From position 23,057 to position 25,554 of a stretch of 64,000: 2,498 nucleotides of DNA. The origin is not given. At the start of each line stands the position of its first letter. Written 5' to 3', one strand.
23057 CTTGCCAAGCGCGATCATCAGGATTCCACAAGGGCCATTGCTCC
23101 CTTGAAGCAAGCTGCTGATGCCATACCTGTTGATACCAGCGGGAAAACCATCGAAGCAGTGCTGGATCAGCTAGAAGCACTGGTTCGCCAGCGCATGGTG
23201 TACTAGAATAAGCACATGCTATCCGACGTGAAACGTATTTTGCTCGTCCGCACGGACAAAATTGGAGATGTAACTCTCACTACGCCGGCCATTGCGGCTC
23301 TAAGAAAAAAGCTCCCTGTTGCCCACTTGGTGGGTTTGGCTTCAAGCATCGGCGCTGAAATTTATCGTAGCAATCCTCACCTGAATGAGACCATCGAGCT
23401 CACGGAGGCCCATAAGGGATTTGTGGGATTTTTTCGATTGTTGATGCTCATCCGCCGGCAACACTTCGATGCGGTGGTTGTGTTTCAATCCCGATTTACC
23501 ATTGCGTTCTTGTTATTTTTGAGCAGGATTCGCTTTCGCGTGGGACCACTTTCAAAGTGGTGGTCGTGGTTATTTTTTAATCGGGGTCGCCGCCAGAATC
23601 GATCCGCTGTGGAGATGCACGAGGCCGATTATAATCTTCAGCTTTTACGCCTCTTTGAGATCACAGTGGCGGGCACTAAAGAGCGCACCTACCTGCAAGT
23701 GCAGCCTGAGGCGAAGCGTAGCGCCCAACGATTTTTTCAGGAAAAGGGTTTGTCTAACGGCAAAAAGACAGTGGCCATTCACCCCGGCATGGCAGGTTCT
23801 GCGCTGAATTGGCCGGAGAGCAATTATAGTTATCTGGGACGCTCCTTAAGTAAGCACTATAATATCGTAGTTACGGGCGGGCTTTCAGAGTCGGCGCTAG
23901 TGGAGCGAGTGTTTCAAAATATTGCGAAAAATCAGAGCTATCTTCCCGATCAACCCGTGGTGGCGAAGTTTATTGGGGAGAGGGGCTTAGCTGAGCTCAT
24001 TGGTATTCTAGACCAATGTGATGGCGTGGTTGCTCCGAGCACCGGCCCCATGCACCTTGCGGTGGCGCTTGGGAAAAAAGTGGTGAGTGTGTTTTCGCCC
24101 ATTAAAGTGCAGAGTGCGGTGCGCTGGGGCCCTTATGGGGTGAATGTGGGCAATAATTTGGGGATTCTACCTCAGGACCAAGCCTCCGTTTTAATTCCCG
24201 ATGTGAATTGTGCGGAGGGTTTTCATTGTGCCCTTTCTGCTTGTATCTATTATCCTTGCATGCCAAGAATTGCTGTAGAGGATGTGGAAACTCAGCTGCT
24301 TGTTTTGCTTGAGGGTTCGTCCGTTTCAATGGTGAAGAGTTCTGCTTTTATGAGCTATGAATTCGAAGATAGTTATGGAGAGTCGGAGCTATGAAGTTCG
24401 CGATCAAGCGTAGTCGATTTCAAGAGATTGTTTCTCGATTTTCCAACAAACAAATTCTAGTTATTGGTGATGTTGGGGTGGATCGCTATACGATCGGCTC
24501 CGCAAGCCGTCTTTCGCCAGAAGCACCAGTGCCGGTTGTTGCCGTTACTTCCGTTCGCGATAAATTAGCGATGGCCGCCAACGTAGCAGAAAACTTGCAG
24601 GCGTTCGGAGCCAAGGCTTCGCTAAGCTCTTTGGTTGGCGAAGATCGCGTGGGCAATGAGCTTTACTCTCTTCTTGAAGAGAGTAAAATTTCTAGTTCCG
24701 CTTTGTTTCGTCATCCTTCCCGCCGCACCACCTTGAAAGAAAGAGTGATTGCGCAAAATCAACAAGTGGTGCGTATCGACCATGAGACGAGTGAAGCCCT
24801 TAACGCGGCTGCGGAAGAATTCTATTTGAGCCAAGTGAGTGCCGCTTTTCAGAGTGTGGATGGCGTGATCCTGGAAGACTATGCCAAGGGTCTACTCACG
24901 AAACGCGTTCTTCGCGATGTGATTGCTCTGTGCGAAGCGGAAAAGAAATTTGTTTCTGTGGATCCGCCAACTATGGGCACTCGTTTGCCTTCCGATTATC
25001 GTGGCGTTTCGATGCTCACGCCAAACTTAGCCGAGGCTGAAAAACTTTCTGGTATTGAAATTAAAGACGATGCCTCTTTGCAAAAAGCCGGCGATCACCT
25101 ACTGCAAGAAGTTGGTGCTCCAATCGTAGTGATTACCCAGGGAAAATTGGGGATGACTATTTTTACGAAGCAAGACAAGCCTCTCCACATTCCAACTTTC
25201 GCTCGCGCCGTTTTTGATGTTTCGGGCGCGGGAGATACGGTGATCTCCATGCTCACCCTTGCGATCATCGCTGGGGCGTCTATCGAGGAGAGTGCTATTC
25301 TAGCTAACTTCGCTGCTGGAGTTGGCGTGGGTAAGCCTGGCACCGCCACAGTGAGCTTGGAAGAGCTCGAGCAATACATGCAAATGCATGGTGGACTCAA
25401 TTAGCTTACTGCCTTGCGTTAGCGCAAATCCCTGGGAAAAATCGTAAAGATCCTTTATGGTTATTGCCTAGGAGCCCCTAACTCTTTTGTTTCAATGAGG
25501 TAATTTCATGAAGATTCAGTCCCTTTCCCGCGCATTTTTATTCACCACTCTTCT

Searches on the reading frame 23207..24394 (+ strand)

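Call 67: search_protein_families(library=pfam, proteins=[window:23207-24394:+], max_evalue=0.00001)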
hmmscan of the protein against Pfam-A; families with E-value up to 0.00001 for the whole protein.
window:23207-24394:+ (395 aa): 1 family
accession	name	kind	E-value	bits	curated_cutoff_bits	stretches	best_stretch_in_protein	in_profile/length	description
PF01075.23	Glyco_transf_9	-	5.5e-24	85.3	22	1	77-319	3-229/247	Glycosyltransferase family 9 (heptosyltransferase)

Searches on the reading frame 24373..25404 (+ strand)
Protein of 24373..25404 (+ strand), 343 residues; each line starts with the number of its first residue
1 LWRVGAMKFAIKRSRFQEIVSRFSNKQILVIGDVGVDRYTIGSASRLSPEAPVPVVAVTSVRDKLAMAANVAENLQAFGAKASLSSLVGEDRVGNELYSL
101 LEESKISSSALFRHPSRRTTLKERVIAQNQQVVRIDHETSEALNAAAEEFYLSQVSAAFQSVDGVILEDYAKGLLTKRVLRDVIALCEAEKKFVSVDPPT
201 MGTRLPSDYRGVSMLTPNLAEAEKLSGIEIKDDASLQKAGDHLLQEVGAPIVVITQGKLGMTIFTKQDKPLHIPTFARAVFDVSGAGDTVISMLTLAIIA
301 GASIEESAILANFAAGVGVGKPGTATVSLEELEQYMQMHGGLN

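Call 67: search_protein_families(library=pfam, proteins=[window:24373-25404:+], max_evalue=0.00001)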
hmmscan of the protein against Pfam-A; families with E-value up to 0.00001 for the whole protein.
window:24373-25404:+ (343 aa): 2 families
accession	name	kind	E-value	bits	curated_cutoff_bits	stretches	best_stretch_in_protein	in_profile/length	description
PF00294.29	PfkB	-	3.8e-37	128.7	25.8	1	68-328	39-298/302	pfkB family carbohydrate kinase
PF08543.17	Phos_pyr_kin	-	3.8e-09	36.7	27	1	212-308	120-221/246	Phosphomethylpyrimidine kinase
